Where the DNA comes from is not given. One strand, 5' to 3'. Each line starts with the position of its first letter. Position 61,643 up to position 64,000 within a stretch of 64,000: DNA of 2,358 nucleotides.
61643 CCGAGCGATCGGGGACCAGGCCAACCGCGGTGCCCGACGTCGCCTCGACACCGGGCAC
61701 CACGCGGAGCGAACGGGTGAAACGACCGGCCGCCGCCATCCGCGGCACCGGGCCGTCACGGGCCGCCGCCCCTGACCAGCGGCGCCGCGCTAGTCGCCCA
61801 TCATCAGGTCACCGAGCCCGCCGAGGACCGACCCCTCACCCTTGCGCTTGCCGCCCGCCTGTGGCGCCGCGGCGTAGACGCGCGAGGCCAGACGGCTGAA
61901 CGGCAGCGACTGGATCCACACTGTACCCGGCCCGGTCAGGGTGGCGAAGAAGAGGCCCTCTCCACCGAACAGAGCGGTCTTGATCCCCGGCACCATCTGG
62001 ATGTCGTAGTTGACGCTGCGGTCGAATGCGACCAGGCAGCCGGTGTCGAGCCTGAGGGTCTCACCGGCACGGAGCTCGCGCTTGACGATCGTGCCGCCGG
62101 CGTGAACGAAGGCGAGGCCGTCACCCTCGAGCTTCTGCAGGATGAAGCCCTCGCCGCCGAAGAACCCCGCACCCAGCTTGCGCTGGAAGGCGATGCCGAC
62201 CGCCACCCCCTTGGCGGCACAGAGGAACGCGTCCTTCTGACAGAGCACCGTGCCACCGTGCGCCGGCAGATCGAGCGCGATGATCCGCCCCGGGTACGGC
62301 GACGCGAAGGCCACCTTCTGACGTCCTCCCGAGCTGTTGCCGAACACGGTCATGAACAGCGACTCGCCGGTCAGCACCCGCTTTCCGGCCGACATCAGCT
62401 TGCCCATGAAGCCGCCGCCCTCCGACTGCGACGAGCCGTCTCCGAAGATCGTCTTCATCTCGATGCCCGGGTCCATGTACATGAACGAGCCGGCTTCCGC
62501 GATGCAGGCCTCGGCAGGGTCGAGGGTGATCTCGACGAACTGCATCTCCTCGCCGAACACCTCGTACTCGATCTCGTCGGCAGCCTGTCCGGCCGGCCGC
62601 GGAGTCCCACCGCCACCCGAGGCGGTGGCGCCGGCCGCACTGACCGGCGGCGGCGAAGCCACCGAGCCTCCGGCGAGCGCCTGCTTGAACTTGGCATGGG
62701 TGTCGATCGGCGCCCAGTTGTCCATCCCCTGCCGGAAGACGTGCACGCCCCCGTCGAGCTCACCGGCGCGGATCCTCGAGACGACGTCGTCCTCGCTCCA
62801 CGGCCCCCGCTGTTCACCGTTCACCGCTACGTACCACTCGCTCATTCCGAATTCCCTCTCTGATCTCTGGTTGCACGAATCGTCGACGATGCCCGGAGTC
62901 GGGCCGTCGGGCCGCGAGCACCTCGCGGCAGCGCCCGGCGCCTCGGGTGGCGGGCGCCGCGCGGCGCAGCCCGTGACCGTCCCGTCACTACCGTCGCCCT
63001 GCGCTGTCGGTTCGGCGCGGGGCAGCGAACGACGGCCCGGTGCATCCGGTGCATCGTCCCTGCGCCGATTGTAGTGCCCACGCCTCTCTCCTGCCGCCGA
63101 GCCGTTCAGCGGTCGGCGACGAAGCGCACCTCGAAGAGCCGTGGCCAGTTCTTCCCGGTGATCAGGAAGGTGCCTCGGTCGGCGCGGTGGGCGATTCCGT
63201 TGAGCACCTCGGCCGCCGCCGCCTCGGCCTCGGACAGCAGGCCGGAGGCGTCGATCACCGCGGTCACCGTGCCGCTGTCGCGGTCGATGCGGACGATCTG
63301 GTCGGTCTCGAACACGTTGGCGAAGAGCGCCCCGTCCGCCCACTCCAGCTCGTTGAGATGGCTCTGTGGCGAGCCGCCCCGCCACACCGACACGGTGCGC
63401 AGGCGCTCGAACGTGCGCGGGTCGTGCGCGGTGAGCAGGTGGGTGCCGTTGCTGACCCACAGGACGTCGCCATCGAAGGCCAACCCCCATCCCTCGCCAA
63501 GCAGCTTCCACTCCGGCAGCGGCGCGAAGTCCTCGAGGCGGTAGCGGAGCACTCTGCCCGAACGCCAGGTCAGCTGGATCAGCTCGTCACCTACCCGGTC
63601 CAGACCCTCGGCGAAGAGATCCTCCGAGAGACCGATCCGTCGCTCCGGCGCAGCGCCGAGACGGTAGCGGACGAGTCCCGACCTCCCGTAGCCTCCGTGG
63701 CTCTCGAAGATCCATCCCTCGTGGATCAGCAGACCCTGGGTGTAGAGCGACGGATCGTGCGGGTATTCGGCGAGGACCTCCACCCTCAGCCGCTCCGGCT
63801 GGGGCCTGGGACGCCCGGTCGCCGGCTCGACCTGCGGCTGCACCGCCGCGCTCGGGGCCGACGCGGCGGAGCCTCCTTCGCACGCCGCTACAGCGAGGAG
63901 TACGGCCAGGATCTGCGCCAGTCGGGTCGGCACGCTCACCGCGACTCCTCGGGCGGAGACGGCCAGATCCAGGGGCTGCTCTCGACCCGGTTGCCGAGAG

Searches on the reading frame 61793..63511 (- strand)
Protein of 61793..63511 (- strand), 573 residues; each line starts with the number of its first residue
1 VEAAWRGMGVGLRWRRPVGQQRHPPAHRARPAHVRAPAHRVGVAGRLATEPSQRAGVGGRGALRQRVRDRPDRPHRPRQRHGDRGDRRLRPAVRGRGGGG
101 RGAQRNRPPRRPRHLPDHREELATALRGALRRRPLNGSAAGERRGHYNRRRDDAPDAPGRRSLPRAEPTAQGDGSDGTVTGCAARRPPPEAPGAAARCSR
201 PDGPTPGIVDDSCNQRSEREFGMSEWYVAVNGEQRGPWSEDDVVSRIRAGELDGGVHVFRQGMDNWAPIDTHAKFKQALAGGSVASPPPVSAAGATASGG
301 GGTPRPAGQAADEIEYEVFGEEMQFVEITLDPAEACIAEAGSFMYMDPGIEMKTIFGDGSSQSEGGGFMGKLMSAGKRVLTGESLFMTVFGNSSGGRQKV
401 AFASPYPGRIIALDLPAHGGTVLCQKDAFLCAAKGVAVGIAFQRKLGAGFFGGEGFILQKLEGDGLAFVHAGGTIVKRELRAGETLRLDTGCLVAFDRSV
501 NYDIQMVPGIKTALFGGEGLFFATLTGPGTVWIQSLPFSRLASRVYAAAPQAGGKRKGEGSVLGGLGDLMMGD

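Call 40: search_protein_families(library=pfam, proteins=[window:61793-63511:-], max_evalue=0.001)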
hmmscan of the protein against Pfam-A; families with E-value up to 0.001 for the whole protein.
window:61793-63511:- (573 aa): 2 families
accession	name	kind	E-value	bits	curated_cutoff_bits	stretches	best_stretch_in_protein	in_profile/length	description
PF01987.23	AIM24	-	4.3e-74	249.1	25.7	1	316-536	1-205/205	Mitochondrial biogenesis AIM24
PF14237.11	GYF_2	-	7.9e-13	48.4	25.8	1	226-273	1-48/50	GYF domain 2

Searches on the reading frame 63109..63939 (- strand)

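Call 40: search_protein_families(library=pfam, proteins=[window:63109-63939:-], max_evalue=0.001)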
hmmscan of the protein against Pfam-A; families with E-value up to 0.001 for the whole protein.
window:63109-63939:- (277 aa): 1 family
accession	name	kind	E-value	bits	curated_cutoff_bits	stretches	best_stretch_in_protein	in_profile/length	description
PF05096.18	Glu_cyclase_2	-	2.2e-75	253.8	22.3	1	41-273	18-249/249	Glutamine cyclotransferase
